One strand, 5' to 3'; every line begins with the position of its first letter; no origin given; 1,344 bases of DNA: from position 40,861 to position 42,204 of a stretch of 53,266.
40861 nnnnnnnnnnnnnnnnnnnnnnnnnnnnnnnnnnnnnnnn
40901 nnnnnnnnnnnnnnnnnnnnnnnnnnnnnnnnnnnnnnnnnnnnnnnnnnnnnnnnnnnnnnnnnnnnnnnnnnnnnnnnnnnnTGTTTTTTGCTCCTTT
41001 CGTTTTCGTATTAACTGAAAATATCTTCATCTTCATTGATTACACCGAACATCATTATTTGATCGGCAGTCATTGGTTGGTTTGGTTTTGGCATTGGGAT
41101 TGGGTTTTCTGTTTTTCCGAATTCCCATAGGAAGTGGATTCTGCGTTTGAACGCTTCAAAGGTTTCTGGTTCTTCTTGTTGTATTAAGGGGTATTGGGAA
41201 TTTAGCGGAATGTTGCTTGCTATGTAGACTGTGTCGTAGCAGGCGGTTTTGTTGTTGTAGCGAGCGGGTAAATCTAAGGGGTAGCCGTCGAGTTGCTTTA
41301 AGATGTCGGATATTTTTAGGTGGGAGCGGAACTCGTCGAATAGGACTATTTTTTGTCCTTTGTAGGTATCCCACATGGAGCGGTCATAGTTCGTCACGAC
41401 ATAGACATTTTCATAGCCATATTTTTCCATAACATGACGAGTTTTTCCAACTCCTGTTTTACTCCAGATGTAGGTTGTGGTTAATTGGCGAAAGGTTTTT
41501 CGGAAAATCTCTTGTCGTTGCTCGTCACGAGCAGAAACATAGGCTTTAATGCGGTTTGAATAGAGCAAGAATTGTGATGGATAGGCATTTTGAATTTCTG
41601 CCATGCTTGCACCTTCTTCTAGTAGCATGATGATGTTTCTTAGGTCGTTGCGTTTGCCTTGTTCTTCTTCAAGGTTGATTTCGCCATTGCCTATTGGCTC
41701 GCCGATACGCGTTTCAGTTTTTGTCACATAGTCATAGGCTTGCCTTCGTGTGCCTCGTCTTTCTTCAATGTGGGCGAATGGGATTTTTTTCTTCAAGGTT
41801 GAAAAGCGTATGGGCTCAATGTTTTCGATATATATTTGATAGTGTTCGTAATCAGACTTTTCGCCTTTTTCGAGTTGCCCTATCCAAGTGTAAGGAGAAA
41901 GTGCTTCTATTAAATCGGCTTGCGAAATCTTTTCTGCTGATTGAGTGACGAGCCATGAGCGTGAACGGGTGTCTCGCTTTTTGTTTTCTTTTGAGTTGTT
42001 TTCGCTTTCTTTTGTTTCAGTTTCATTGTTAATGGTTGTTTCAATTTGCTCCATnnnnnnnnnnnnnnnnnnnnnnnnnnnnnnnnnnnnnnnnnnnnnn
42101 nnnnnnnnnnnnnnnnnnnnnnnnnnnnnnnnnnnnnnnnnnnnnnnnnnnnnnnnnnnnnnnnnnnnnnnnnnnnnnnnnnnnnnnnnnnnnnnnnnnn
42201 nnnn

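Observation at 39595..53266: Integrated element combining a CRESS-like HUH+SF3 Rep, a Zot/pI-like ATPase and a tyrosine integrase: an inovirus-like prophage of unusual composition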

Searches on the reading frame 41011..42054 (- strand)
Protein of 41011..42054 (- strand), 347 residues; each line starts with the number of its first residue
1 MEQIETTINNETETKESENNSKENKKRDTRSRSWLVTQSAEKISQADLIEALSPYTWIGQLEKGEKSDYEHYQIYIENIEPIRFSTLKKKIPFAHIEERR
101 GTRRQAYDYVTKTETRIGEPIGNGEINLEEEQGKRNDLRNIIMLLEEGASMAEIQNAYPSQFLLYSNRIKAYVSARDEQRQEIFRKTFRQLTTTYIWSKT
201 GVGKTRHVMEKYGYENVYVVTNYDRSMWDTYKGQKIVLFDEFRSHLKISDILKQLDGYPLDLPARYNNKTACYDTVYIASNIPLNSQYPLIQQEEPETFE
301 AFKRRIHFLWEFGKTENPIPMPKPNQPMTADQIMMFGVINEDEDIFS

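Call 3: search_protein_families(library=pfam, proteins=[window:41011-42054:-], max_evalue=0.01)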
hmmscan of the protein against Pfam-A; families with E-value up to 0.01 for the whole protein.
window:41011-42054:- (347 aa): 2 families
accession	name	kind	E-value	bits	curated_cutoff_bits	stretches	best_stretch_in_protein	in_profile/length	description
PF00910.28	RNA_helicase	-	2.1e-06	28.6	21.5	1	195-262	2-82/105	RNA helicase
PF02407.22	Viral_Rep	-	3.7e-05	24.3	26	1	60-112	29-81/82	Putative viral replication protein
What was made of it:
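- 41011..42054 (-): Rep: HUH (HUQ variant) endonuclease plus SF3 helicase, of the pCRESS2 type. Pfam (call 3).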

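Call 5: search_protein_families(library=phrogs, proteins=[window:41011-42054:-], max_evalue=0.001)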
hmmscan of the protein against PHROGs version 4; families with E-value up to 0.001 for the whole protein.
window:41011-42054:- (347 aa): 0 families

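Call 9: find_encoding_contigs(protein=window:41011-42054:-, flank=10000, max_places=10)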
Protein window:41011-42054:- (347 aa): 4 contigs read that carry it; 3 places shown.
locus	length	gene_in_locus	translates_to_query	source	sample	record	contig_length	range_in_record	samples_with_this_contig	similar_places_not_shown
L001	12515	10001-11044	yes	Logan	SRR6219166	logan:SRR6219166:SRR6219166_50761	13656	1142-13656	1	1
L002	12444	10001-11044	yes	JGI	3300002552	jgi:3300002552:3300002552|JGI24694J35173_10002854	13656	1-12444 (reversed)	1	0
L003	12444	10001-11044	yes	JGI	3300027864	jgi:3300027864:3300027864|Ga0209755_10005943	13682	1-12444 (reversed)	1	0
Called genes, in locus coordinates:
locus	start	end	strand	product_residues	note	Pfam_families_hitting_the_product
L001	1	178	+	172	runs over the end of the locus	-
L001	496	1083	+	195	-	-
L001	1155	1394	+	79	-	PF01624:MutS_I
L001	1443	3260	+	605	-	PF09479:Flg_new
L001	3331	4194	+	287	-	-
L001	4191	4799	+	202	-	-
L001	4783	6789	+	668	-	-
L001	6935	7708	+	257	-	PF05707:Zot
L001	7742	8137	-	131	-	-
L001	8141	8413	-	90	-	PF04383:KilA-N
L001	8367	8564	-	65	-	-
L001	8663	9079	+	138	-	-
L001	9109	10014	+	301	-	PF01555:N6_N4_Mtase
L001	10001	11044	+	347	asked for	PF00910:RNA_helicase (weak)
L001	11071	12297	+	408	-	PF00589:Phage_integrase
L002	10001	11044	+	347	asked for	PF00910:RNA_helicase (weak)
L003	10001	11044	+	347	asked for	PF00910:RNA_helicase (weak)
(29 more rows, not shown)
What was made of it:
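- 42041..42748 (-): N6/N4 DNA methyltransferase. The true start is probably Met67 (42748) or Met76 (42721), not 42946. One gene caller gives 226 aa (call 9).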

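Call 19: find_homologous_proteins(query=window:41011-42054:-, max_evalue=0.001)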
Query window:41011-42054:- (347 aa): 465 proteins with E <= 0.001 among 2062 candidates; the best 120 are listed.
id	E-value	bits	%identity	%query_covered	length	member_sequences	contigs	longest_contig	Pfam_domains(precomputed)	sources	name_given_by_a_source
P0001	5.6e-231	783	100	100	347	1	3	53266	PF00910.29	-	-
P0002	1.4e-201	687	91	99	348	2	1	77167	PF00910.29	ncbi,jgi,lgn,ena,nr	ncbi:MAG: RNA helicase domain-containing protein [Firmicutes bacterium]|nr:RNA helicase domain-conta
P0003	7.5e-175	599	81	93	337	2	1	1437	PF00910.29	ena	-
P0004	1.7e-118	414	59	94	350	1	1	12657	PF00910.29,PF02407.23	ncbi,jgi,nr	ncbi:MAG: hypothetical protein FWC11_02210 [Firmicutes bacterium]|nr:hypothetical protein [Bacillota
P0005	2.6e-107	377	61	82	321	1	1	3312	PF00910.29,PF02407.23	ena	-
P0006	1.3e-106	375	55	91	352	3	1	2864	PF00910.29,PF02407.23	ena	-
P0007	7.0e-105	369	56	86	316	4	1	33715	PF02407.23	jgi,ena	-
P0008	1.1e-104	368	58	85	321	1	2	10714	PF02407.23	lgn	-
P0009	4.2e-103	363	57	84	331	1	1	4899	PF00910.29,PF02407.23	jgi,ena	-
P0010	1.7e-102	361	55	90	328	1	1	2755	PF02407.23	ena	-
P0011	2.2e-102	361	56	88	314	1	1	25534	PF02407.23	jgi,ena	-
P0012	2.8e-102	360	54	85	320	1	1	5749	PF02407.23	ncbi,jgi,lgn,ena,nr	ncbi:MAG: RNA helicase domain-containing protein [Firmicutes bacterium]|nr:RNA helicase domain-conta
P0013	4.0e-102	360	53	93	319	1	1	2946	PF00910.29,PF02407.23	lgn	-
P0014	1.9e-98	348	54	85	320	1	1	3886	PF02407.23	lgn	-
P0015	6.5e-98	346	55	85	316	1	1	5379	PF02407.23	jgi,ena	-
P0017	1.9e-95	338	53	85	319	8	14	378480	PF00910.29,PF02407.23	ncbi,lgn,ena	-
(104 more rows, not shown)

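Call 21: find_encoding_contigs(protein=P0002, flank=10000, max_places=3)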
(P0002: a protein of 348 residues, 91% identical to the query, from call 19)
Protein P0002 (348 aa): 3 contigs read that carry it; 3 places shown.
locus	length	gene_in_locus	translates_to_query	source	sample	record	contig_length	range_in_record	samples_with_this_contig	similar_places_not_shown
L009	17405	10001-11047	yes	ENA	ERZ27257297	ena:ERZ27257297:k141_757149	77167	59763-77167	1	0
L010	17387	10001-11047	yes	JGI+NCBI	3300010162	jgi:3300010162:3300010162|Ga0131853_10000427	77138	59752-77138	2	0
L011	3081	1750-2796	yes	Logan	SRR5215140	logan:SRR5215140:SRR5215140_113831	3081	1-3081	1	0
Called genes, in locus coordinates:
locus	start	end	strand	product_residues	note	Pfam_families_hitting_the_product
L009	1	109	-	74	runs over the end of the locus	-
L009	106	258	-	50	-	-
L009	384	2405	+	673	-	-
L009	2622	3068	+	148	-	PF04545:Sigma70_r4 (weak)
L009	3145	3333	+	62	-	-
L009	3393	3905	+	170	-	-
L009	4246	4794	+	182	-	-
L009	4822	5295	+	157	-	-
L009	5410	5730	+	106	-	-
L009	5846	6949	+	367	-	-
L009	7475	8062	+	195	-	PF05707:Zot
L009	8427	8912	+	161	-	-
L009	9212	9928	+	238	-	PF01555:N6_N4_Mtase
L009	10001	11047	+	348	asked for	PF00910:RNA_helicase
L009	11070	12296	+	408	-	PF00589:Phage_integrase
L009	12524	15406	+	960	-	-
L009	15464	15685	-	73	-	PF13560:HTH_31, PF12844:HTH_19, PF13443:HTH_26 (weak), PF01381:HTH_3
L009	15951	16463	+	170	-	-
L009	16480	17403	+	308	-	?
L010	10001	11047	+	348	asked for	PF00910:RNA_helicase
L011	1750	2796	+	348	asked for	PF00910:RNA_helicase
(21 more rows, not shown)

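Call 22: find_encoding_contigs(protein=P0004, flank=10000, max_places=3)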
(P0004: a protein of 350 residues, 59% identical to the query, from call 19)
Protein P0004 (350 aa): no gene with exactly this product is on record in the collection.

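Call 33: search_protein_families(library=pfam, proteins=[L009:384-2405:+, L009:2622-3068:+, L009:3393-3905:+, L009:4246-4794:+, L009:4822-5295:+, L009:5410-5730:+, L009:5846-6949:+, L009:7475-8062:+, L009:8427-8912:+, L009:12524-15406:+], max_evalue=0.01)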
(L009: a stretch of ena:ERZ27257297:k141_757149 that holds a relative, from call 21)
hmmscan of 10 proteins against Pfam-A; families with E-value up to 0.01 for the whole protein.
L009:384-2405:+ (673 aa): 1 family
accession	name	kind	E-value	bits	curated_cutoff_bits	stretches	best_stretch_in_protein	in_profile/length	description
PF09479.16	Flg_new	-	5e-06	27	27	1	219-273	1-53/65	Listeria-Bacteroides repeat domain (List_Bact_rpt)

L009:2622-3068:+ (148 aa): 3 families
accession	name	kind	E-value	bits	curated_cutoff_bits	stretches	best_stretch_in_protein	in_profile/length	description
PF04545.22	Sigma70_r4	-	7.3e-06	25.9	24.1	1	96-130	5-39/50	Sigma-70, region 4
PF08281.18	Sigma70_r4_2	-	0.0015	18.5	25.7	1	96-129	11-44/54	Sigma-70, region 4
PF04297.20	UPF0122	-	0.0046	17.6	22.7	1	95-145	17-67/101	Putative helix-turn-helix protein, YlxM / p13 like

L009:3393-3905:+ (170 aa): 0 families

L009:4246-4794:+ (182 aa): 0 families

L009:4822-5295:+ (157 aa): 0 families

L009:5410-5730:+ (106 aa): 0 families

L009:5846-6949:+ (367 aa): 0 families

L009:7475-8062:+ (195 aa): 2 families
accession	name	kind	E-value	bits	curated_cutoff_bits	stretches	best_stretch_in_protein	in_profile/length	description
PF05707.18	Zot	-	2.5e-13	50.4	20.3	1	1-157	1-141/197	Zonular occludens toxin (Zot)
PF20720.3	nSTAND3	-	0.0037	17.4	27.2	1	4-45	21-62/155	Novel STAND NTPase 3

L009:8427-8912:+ (161 aa): 0 families

L009:12524-15406:+ (960 aa): 0 families

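Call 37: find_related_loci(query=A1, collection=genome_contigs, flank=10000)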
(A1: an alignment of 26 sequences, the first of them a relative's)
Query A1 (347 aa) in genome_contigs; peptide patterns used: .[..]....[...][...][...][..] (x = any residue, [..] = any of these).
158 stretches matched a pattern; 151 encode a relative of the query (tblastn E <= 1e-3); the best 80 are kept; 80 distinct loci.
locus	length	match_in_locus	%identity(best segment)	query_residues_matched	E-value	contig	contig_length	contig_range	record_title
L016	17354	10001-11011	91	3-347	0e+0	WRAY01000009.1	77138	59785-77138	MAG: Bacillota bacterium isolate Lab288P1bin55 Ga0131853_10000427, whole genome shotgun sequence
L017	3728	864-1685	48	60-335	2e-72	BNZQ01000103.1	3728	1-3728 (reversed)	Clostridia bacterium PG1894_211 DNA, sequence103, whole genome shotgun sequence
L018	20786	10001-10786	47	44-311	1e-70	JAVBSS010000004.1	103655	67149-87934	MAG: Lachnospiraceae bacterium isolate EPI_MAG_00229 c_000001078728, whole genome shotgun sequence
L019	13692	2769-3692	39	28-335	2e-70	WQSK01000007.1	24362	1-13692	MAG: Bacillota bacterium isolate Co191P1bin89 JGI24694J35173_10001164, whole genome shotgun sequence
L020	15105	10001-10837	45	47-329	2e-68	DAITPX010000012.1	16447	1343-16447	MAG TPA_asm: Clostridia bacterium isolate CTOTU40301 NODE_3294_length_16447_cov_4.077416, whole genome shotgun sequence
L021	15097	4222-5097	45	25-307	2e-67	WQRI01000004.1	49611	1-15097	MAG: Bacillota bacterium isolate Co191P1bin26 JGI24694J35173_10000271, whole genome shotgun sequence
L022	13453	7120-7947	43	30-306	4e-67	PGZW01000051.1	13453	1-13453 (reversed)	MAG: Firmicutes bacterium HGW-Firmicutes-19 08E140C01_scaffold_3056, whole genome shotgun sequence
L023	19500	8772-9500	45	57-306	1e-64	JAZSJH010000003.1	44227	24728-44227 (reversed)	MAG: Clostridia bacterium isolate T1900044565_TS20190031.MAGScoT_cleanbin_000022 SGB_401_k141_1452733, whole genome shot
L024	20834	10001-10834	43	49-322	6e-65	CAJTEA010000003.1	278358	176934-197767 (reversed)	Oscillospiraceae bacterium isolate B83_8_IP_BP genome assembly, contig: MGBC000135.3, whole genome shotgun sequence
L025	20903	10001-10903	36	31-334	8e-65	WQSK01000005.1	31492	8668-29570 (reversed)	MAG: Bacillota bacterium isolate Co191P1bin89 JGI24694J35173_10000716, whole genome shotgun sequence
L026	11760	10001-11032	38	6-345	2e-63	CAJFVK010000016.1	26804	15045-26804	uncultured Oscillospiraceae bacterium isolate Chicken_20_mag_60 genome assembly, contig: MAGpy_11413_20_idba_bin_60_fasc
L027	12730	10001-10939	40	28-315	3e-63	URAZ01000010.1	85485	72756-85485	uncultured Clostridiales bacterium isolate UMGS830 genome assembly, contig: NODE_86_length_85485_cov_8.012341, whole gen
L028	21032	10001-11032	38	6-345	1e-63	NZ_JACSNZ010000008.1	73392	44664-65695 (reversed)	Pseudoflavonifractor capillosus strain An386a An386a_contig-110_7, whole genome shotgun sequence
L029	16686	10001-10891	43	28-314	4e-63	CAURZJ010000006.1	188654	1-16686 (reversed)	MAG TPA_asm: uncultured Peptococcaceae bacterium isolate ERR9969148_bin.12_MetaWRAP_v1.3_MAG genome assembly, contig: ER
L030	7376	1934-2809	42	27-309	4e-63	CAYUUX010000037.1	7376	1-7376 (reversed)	MAG TPA_asm: uncultured Gammaproteobacteria bacterium isolate binchicken_co22_244 genome assembly, contig: NODE_9788_len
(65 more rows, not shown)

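Call 38: find_related_loci(query=A1, collection=viral_contigs, flank=10000)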
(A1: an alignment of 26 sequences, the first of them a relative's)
Query A1 (347 aa) in viral_contigs; peptide patterns used: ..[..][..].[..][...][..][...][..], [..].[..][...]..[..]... (x = any residue, [..] = any of these).
179 stretches matched a pattern; 98 encode a relative of the query (tblastn E <= 1e-3); the best 80 are kept; 80 distinct loci.
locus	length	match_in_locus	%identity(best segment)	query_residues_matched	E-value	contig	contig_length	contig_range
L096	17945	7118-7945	43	30-306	2e-67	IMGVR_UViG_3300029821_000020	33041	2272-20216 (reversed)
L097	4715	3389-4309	42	22-319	2e-65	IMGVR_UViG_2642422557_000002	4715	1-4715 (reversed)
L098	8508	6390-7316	41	20-319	8e-65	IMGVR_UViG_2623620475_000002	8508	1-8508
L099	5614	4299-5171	44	27-307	9e-64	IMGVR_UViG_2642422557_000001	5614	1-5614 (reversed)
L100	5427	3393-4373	42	24-336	1e-63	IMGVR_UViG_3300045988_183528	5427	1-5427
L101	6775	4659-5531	44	27-307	2e-63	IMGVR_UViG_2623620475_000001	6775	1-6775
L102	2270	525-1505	41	28-347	3e-64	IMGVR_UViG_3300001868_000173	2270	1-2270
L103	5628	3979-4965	41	22-336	1e-62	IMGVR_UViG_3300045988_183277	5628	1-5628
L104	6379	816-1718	41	27-317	6e-63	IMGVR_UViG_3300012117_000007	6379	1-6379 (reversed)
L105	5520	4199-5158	39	3-312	5e-62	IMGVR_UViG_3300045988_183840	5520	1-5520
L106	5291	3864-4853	40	21-336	1e-61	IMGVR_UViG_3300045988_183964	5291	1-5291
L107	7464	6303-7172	42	28-307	1e-61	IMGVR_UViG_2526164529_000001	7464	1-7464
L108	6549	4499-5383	41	27-311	2e-61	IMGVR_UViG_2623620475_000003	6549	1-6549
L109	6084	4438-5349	40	19-312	8e-61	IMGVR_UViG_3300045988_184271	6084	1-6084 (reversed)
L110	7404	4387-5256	42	28-307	3e-60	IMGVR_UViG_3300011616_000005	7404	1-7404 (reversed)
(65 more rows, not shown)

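Call 51: search_solved_structures(query=window:41011-42054:-, max_evalue=0.01, show_alignments=1)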
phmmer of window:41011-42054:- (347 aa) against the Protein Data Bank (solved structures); distinct sequences matched with E-value up to 0.01: 7.
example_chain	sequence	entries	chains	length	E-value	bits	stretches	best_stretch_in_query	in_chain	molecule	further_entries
7lar_A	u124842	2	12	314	6.9e-10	41.8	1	47-282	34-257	ATP-dependent helicase Rep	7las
6h8o_A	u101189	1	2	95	1.9e-07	33.8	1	58-125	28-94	Replication-associated protein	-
2hwt_A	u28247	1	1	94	3.5e-07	33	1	58-124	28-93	Putative replicase-associated protein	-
8xms_A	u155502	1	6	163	0.00036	23.1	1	201-284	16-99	Replication-associated protein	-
9pqj_A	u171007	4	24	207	0.00078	21.9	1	194-262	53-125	Replication-associated protein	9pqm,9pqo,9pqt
9pqq_A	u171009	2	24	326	0.0012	21.3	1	194-262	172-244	Replication-associated protein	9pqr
5xor_A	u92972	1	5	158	0.0099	18.3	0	41-163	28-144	Rep protein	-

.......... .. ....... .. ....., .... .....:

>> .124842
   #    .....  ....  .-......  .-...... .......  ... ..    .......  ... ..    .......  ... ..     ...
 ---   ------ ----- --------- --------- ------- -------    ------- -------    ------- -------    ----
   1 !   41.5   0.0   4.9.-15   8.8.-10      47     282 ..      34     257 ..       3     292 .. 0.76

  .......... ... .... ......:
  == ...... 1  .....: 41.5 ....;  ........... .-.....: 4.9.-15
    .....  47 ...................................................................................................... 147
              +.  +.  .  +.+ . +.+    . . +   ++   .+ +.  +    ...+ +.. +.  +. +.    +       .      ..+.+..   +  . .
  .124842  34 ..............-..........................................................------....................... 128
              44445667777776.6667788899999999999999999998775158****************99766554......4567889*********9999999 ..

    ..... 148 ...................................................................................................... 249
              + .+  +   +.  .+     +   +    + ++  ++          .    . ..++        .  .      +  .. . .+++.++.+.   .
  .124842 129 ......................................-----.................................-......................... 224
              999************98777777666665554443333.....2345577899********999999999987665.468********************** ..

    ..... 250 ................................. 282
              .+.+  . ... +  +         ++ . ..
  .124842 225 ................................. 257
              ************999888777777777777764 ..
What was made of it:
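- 41011..42054 (-): PCV2 Rep 7LAR E 6.9e-10 (call 51).
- On CRESS/pCRESS-type Rep (HUH endonuclease + SF3 helicase): Nuclease-domain structures 6H8O and 2HWT match at E ~1e-7 (call 51). PCV2 Rep 7LAR aligns over residues 47-282 (call 51).
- Checked: Rep matches full-length porcine circovirus 2 Rep (7LAR, E 6.9e-10) across both domains (call 51).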

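Call 62: find_encoding_contigs(protein=P0007, flank=10000, max_places=2)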
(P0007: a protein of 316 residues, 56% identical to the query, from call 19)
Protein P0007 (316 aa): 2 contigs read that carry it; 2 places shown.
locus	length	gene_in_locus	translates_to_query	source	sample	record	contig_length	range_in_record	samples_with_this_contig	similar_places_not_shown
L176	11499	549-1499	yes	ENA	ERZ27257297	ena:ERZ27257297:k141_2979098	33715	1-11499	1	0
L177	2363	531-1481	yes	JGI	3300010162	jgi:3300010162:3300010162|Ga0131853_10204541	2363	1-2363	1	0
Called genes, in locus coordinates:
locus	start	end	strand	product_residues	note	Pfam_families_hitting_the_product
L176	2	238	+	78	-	?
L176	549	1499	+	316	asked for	PF02407:Viral_Rep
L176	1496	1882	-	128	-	-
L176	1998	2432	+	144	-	PF01381:HTH_3 (faint), PF12844:HTH_19 (faint), PF13443:HTH_26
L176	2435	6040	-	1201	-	-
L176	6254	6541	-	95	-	-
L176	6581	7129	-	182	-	PF12850:Metallophos_2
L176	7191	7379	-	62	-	-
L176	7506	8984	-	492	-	PF09547:SpoIVA_ATPase, PF20438:SpoIVA_middle, PF20439:SpoIVA_C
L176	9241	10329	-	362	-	-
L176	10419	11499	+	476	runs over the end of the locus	PF13306:LRR_5, PF13855:LRR_8 (faint), PF13306:LRR_5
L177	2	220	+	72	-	?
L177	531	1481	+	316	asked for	PF02407:Viral_Rep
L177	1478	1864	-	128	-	-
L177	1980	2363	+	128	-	?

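Call 63: find_encoding_contigs(protein=P0017, flank=10000, max_places=2)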
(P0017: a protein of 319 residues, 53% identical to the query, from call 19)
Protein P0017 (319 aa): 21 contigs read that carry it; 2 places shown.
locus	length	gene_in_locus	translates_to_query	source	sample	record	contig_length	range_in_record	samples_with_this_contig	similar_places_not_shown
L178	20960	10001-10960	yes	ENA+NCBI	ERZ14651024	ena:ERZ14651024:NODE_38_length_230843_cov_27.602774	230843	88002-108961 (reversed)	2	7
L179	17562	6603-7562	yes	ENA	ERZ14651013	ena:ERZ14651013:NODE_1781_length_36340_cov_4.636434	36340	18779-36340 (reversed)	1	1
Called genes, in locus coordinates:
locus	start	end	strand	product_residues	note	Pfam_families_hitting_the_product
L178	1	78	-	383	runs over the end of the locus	PF09561:RE_HpaII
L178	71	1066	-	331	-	PF00145:DNA_methylase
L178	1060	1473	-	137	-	PF03852:Vsr, PF18741:MTES_1575 (faint), PF04480:DUF559 (weak)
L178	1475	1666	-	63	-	PF01381:HTH_3 (weak)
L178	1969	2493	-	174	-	-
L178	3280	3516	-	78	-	-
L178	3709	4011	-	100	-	PF01381:HTH_3, PF13443:HTH_26 (weak)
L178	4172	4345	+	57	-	-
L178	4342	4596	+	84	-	-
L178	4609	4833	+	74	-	-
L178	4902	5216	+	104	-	-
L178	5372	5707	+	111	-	PF00436:SSB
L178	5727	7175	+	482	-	PF09479:Flg_new, PF18998:Flg_new_2 (faint), PF09479:Flg_new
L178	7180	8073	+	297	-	-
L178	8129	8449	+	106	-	-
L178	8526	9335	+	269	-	PF05707:Zot (faint)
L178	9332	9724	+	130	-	-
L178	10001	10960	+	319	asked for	PF02407:Viral_Rep (weak), PF00910:RNA_helicase (faint)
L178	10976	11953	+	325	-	PF14659:Phage_int_SAM_3 (weak), PF00589:Phage_integrase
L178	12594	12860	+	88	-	PF21699:TM1266-like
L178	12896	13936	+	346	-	PF09084:NMT1 (faint)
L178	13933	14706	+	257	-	PF00528:BPD_transp_1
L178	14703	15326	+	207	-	PF00005:ABC_tran, PF13304:AAA_21 (weak)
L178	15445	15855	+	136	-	-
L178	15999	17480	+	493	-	-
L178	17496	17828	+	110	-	-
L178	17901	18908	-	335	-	PF02826:2-Hacid_dh_C, PF03446:NAD_binding_2 (weak), PF03807:F420_oxidored, PF07991:KARI_N, PF01450:KARI_C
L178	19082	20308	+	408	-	PF05673:DUF815, PF13191:AAA_16 (faint), PF00004:AAA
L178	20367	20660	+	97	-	PF04365:BrnT_toxin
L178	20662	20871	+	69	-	PF12441:CopG_antitoxin (weak), PF14384:BrnA_antitoxin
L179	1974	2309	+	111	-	PF00436:SSB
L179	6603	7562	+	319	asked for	PF02407:Viral_Rep (weak), PF00910:RNA_helicase (faint)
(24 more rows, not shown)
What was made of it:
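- L178 carries a cellular-type SSB (PF00436) and a surface adhesin (call 63).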
